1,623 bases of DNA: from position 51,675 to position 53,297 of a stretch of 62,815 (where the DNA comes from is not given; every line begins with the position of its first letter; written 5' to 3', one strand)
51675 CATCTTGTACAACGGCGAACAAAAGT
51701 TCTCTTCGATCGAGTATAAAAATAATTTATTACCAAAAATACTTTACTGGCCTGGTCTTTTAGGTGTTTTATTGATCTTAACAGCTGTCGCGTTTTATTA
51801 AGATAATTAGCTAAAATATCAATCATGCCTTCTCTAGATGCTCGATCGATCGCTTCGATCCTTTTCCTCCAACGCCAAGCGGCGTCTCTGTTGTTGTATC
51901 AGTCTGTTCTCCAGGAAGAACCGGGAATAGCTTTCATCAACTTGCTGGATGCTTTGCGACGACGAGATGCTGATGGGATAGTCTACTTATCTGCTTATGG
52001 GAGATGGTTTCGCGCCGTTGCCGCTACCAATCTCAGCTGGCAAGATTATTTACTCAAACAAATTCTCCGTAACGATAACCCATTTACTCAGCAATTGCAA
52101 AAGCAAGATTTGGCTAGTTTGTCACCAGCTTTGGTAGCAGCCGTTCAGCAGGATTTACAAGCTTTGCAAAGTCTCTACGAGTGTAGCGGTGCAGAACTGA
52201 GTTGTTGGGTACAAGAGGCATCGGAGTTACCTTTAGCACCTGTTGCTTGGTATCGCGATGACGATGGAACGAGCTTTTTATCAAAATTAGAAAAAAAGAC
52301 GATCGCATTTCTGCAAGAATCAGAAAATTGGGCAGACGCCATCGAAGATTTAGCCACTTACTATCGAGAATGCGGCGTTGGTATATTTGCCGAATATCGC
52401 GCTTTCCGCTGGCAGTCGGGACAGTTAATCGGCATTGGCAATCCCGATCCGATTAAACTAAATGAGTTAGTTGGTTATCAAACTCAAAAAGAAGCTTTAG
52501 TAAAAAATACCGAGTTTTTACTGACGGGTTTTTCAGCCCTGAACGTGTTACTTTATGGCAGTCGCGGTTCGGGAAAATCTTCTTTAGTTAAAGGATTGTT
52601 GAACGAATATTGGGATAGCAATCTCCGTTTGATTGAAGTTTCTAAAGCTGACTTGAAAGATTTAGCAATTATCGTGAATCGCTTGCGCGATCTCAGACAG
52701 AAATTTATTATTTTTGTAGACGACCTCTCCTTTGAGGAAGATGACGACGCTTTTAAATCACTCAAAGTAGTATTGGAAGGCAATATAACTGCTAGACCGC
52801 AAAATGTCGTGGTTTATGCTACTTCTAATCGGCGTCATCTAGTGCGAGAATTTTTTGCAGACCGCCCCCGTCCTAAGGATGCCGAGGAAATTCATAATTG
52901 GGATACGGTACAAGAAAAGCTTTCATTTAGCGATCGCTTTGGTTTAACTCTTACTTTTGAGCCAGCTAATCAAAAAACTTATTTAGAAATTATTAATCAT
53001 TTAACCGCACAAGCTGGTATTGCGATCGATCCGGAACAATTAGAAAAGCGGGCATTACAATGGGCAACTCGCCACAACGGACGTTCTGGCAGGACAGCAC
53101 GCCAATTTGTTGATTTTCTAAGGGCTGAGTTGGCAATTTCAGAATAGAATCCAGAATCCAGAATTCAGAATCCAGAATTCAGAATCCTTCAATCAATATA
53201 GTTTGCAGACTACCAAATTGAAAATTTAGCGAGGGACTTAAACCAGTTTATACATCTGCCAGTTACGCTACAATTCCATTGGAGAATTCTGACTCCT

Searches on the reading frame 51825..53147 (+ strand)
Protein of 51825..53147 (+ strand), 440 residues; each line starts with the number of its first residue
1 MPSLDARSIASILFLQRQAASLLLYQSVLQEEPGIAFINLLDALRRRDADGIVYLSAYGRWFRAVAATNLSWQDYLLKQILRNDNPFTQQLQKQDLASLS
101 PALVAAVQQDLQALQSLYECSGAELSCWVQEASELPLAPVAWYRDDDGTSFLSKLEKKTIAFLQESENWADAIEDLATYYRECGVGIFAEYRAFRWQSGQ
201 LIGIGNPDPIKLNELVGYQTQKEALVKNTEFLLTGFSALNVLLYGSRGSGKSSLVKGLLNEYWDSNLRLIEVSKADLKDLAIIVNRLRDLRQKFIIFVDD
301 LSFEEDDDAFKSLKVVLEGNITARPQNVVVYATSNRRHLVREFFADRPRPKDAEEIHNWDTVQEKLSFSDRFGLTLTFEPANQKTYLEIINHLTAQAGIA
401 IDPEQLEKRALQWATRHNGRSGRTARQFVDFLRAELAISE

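Call 5: search_protein_families(library=pfam, proteins=[window:51825-53147:+], max_evalue=0.01)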
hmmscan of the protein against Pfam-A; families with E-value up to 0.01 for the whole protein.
window:51825-53147:+ (440 aa): 7 families
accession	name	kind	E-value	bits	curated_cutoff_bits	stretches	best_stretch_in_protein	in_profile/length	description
PF05673.19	DUF815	-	2e-96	322.4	23.8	1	190-434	2-247/249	Protein of unknown function (DUF815)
PF00004.35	AAA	-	5.7e-06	27.2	21.2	1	241-340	1-114/131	ATPase family associated with various cellular activities (AAA)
PF20720.3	nSTAND3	-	3.7e-05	23.9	27.2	1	241-301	20-74/155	Novel STAND NTPase 3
PF13173.12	AAA_14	-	0.00028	21.3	27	1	241-342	5-106/129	AAA domain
PF13191.12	AAA_16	-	0.002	19.1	32.6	1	239-265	25-51/167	AAA ATPase domain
PF12775.13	AAA_7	-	0.0035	17.3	25.8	0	239-267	34-62/181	P-loop containing dynein motor region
PF07693.20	KAP_NTPase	-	0.0066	16.2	20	0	240-323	22-81/293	KAP family P-loop domain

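Call 6: search_protein_families(library=ncbifam, proteins=[window:51825-53147:+], max_evalue=0.01)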
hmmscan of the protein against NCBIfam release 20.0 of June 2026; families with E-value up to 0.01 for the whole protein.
window:51825-53147:+ (440 aa): 7 families
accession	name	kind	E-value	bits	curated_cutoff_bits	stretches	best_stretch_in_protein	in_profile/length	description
TIGR03420.1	DnaA_homol_Hda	equivalog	4.8e-05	23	194.8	1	220-308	20-106/226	DnaA regulatory inactivator Hda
NF003230.0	PRK04195.1-6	equivalog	8.2e-05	21.4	441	1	209-282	10-80/494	replication factor C large subunit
TIGR02928.1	TIGR02928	subfamily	0.00079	18.4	181.3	1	214-261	16-63/366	orc1/cdc6 family replication initiation protein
NF003229.0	PRK04195.1-5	equivalog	0.00095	18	280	1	209-286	13-95/413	replication factor C large subunit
TIGR02324.1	CP_lyasePhnL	equivalog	0.0046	16.4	256.3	1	240-299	36-96/224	phosphonate C-P lyase system protein PhnL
NF003226.0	PRK04195.1-1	equivalog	0.0048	15.9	588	1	211-283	12-82/405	replication factor C large subunit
NF047389.1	ATPase_Sll1717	subfamily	0.0071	15.5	75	0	237-293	28-74/454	P-loop ATPase, Sll1717 family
